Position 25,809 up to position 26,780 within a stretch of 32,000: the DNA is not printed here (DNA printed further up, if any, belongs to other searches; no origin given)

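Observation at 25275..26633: Tandem paralogous acidic proteins of unknown function between the AOR and fdhD genes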

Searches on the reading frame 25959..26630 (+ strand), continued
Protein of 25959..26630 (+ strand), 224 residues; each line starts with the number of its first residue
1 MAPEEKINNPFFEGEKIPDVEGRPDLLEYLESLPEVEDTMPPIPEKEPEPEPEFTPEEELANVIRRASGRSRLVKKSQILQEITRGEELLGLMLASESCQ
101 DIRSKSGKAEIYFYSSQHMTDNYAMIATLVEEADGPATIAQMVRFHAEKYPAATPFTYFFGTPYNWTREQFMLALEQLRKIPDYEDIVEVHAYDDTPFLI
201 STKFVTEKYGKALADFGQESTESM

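Call 81: find_encoding_contigs(protein=P0118, flank=5000, max_places=1)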
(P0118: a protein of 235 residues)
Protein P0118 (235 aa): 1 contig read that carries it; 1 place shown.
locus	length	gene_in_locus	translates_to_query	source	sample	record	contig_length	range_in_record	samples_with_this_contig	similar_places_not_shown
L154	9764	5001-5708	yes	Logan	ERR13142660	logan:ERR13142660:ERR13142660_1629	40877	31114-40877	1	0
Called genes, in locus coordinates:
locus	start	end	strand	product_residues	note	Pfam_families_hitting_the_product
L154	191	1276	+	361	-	PF13353:Fer4_12 (faint), PF04055:Radical_SAM, PF06463:Mob_synth_C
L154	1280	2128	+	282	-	PF02634:FdhD-NarQ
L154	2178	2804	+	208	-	PF13237:Fer4_10 (weak), PF13247:Fer4_11, PF14697:Fer4_21 (weak), PF12838:Fer4_7, PF13187:Fer4_9 (weak), PF12797:Fer4_2 (weak), PF13237:Fer4_10, PF00037:Fer4 (weak), +7 more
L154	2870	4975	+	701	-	PF02730:AFOR_N, PF01314:AFOR_C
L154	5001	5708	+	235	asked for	PF27264:YdhW_C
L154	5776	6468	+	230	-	PF25160:LdpA_Fe-S-bd (faint), PF00037:Fer4 (faint), PF13237:Fer4_10 (weak), PF13247:Fer4_11, PF13187:Fer4_9 (weak), PF12797:Fer4_2 (weak), PF12837:Fer4_6 (weak), PF13187:Fer4_9 (weak), +2 more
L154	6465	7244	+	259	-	PF01292:Ni_hydr_CYTB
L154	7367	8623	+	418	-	PF03453:MoeA_N, PF00994:MoCF_biosynth, PF03454:MoeA_C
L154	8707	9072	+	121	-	PF00034:Cytochrom_C (weak), PF13442:Cytochrome_CBB3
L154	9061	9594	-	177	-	PF00578:AhpC-TSA, PF08534:Redoxin, PF13905:Thioredoxin_8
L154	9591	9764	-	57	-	?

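Call 82: find_encoding_contigs(protein=P0160, flank=5000, max_places=1)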
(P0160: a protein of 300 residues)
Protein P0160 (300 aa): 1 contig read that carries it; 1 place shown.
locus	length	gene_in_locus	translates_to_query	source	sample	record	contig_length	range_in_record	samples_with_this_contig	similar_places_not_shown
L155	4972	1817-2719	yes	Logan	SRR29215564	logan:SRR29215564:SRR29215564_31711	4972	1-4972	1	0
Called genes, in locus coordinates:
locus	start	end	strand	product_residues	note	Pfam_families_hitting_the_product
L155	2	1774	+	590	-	?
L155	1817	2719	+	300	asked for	PF27264:YdhW_C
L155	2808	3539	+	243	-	PF12838:Fer4_7 (weak), PF13237:Fer4_10 (weak), PF13247:Fer4_11, PF13187:Fer4_9 (weak), PF00037:Fer4 (weak), PF12797:Fer4_2 (weak), PF12837:Fer4_6 (weak), PF13187:Fer4_9 (weak), +1 more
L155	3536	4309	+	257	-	PF01292:Ni_hydr_CYTB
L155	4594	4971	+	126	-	?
